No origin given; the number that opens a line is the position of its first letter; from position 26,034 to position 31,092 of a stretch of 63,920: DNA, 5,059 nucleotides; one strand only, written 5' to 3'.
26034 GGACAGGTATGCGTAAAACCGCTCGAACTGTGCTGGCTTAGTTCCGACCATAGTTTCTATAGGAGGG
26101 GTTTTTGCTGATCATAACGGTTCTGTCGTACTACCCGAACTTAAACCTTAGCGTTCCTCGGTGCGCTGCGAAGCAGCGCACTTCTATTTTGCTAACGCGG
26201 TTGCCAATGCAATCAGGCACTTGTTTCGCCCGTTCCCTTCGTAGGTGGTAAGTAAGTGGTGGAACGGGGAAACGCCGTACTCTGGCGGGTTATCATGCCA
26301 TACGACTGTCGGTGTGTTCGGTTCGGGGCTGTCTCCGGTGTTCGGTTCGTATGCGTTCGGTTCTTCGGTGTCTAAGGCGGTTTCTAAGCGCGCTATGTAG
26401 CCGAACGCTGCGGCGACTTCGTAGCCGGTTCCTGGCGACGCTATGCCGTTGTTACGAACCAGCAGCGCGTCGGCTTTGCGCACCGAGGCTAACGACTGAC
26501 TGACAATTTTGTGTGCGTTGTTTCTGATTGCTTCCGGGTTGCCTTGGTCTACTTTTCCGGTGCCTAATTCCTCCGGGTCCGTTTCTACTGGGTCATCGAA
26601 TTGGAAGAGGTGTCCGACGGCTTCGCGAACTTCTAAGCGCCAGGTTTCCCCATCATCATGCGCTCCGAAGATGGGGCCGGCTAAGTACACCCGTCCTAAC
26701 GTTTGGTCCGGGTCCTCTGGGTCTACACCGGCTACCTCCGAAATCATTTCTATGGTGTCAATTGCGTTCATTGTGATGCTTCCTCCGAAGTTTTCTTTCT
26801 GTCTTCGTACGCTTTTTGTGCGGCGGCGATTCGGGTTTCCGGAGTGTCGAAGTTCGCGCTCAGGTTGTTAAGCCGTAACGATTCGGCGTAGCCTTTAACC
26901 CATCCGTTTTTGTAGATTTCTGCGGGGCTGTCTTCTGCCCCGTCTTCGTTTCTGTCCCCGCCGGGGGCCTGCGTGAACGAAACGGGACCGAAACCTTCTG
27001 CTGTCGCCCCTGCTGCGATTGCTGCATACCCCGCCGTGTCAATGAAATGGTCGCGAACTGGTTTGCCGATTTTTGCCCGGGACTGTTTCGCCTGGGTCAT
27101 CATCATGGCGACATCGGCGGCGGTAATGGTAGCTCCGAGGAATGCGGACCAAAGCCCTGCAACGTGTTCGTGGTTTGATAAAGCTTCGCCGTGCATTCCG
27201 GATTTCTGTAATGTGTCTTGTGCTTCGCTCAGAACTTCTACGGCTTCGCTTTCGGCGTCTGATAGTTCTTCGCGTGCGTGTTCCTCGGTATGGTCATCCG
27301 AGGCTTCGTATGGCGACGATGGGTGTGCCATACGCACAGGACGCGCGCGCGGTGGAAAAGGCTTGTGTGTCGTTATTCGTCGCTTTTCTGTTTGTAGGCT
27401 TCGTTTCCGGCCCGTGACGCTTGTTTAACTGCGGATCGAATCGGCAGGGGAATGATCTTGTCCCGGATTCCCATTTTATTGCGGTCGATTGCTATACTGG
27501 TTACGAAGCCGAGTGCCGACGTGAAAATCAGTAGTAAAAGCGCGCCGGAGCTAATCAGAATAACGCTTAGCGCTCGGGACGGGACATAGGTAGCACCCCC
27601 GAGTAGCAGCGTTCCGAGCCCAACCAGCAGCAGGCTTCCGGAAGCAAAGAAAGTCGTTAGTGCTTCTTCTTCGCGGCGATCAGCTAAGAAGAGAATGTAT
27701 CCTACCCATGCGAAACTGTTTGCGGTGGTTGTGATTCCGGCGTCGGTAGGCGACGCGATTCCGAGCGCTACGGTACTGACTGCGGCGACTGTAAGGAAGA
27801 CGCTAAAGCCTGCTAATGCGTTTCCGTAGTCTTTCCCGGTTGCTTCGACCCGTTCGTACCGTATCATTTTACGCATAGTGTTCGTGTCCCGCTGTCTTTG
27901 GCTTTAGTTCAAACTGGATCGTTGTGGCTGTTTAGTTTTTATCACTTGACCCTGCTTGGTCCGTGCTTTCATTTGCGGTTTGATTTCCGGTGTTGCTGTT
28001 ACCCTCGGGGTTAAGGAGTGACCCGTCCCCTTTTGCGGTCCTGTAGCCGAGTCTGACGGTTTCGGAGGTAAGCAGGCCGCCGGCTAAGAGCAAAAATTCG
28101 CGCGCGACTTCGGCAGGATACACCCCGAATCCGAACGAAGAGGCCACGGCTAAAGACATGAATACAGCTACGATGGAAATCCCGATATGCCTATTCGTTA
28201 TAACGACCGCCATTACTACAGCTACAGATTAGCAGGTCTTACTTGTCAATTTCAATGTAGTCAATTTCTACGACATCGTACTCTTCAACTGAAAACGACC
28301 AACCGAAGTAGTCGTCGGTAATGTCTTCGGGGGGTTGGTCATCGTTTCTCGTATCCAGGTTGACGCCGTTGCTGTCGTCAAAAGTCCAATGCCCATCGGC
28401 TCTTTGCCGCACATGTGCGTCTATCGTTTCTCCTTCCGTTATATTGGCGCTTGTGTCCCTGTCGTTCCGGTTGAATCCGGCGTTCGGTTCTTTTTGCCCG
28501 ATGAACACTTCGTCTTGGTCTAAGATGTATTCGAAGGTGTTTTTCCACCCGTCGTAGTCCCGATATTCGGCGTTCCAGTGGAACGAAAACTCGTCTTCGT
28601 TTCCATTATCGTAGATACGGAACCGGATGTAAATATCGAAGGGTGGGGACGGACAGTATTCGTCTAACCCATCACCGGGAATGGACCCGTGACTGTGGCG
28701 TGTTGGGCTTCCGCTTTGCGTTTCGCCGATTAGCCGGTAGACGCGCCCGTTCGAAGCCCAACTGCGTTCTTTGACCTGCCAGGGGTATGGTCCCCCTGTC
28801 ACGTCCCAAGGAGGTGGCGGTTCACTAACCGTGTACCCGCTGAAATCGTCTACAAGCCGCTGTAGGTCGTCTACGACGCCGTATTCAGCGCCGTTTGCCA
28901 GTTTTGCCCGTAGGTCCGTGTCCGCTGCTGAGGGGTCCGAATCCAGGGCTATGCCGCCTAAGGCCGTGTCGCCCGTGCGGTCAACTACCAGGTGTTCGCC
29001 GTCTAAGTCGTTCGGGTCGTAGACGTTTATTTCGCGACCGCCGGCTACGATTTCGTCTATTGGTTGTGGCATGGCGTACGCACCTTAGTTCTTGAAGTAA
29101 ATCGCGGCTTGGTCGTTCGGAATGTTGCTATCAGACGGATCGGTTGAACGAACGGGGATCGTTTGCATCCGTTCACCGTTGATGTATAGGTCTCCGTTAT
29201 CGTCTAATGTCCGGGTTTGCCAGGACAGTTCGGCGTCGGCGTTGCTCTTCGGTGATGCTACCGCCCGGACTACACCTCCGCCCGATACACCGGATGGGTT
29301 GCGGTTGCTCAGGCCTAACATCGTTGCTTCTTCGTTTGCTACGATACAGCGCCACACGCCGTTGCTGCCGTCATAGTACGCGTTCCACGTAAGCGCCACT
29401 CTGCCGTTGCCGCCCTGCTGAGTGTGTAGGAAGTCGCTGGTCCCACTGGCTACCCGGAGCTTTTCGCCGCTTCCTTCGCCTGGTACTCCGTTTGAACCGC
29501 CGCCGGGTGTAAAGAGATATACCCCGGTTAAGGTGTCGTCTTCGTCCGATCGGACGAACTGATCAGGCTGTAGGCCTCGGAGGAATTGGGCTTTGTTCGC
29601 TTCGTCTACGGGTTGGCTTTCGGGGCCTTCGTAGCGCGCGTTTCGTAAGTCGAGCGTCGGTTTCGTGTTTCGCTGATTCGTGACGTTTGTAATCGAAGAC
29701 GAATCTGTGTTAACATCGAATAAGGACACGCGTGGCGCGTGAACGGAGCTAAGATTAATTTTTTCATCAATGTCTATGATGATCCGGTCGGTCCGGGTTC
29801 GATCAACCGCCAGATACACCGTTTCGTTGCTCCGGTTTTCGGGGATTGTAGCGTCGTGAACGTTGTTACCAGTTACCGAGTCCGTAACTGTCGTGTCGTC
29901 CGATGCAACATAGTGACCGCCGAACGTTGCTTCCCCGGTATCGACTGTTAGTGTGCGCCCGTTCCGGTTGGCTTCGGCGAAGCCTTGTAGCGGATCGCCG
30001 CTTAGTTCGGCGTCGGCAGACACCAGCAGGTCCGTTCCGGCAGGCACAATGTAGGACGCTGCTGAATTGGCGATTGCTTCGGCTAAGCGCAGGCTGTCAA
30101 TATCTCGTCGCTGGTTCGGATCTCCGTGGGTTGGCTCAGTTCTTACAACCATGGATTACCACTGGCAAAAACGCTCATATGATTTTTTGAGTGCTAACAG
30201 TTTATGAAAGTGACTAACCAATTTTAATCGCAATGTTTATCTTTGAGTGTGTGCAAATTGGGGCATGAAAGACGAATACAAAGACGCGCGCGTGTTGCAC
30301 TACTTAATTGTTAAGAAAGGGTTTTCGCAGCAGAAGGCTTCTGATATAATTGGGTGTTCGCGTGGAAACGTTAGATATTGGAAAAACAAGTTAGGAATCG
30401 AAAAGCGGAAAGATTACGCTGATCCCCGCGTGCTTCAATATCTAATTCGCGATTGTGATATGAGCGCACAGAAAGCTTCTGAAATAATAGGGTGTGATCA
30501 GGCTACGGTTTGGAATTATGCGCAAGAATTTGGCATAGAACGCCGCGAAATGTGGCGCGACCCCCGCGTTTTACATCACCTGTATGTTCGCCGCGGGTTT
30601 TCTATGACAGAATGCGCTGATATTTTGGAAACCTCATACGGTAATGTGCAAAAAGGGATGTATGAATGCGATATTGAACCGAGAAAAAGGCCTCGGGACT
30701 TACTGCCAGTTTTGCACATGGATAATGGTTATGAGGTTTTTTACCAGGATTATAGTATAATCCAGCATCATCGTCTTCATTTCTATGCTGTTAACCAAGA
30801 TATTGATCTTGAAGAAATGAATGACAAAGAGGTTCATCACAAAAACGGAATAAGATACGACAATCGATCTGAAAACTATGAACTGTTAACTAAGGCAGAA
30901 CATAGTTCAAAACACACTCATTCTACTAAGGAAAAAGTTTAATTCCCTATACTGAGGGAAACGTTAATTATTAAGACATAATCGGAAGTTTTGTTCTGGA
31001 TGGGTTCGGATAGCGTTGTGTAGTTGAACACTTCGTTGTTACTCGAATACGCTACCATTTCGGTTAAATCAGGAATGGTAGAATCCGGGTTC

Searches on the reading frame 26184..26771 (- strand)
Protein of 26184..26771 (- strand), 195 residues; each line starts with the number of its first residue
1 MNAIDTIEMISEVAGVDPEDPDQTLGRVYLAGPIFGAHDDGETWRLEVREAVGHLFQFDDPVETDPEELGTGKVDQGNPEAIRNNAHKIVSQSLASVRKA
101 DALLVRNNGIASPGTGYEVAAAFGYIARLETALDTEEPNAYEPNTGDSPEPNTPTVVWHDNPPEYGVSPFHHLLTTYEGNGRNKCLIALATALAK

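Call 64: search_protein_families(library=pfam, proteins=[window:26184-26771:-], max_evalue=0.01)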
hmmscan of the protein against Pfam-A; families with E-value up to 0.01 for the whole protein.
window:26184-26771:- (195 aa): 1 family
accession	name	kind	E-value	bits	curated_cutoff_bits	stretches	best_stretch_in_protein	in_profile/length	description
PF05014.21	Nuc_deoxyrib_tr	-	0.00054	20.5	28.8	1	28-123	1-87/117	Nucleoside 2-deoxyribosyltransferase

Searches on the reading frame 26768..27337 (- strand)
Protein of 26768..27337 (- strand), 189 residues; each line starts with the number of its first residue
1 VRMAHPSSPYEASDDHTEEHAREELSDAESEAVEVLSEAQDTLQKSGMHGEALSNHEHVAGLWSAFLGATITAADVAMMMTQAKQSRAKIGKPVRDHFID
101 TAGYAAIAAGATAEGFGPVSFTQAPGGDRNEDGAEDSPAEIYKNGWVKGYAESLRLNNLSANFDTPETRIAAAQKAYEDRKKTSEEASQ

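Call 64: search_protein_families(library=pfam, proteins=[window:26768-27337:-], max_evalue=0.01)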
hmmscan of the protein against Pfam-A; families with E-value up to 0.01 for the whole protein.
window:26768-27337:- (189 aa): 1 family
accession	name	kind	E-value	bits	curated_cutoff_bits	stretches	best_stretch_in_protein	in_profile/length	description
PF19905.4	DUF6378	-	1.7e-18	67.1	27.1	1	34-109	1-78/81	Domain of unknown function (DUF6378)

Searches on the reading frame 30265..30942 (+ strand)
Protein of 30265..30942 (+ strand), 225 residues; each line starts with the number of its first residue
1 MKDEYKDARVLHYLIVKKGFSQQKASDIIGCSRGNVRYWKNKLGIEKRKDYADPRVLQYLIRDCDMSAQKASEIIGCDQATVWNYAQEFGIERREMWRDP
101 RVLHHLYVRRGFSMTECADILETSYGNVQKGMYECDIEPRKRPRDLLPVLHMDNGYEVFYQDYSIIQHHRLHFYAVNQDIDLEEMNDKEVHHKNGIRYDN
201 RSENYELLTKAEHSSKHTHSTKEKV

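Call 80: search_protein_families(library=pfam, proteins=[window:30265-30942:+], max_evalue=0.01)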
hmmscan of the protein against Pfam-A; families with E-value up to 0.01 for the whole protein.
window:30265-30942:+ (225 aa): 8 families
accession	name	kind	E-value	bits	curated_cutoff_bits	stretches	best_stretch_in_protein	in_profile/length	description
PF13392.12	HNH_3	-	9.1e-07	28.9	24.8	1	187-214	18-45/46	HNH endonuclease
PF08281.18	Sigma70_r4_2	-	4.3e-06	26.7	25.7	0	18-39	25-46/54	Sigma-70, region 4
PF22233.2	PhyR_sigma-like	-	0.0004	20.6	27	0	19-37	19-37/50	Response regulator PhyR, sigma-like domain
PF13384.12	HTH_23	-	0.00052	20.2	24.6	0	17-41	15-39/50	Homeodomain-like domain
PF13518.12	HTH_28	-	0.00057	20.4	25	0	17-48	10-41/52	Helix-turn-helix domain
PF13411.12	MerR_1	-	0.0014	19.1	21.6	0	24-49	5-30/69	MerR HTH family regulatory protein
PF00730.31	HhH-GPD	-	0.0057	17.4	26.2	0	51-98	35-67/108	HhH-GPD superfamily base excision DNA repair protein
PF17762.8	HTH_ParB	-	0.0065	17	22.6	0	57-85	12-40/102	ParB HTH domain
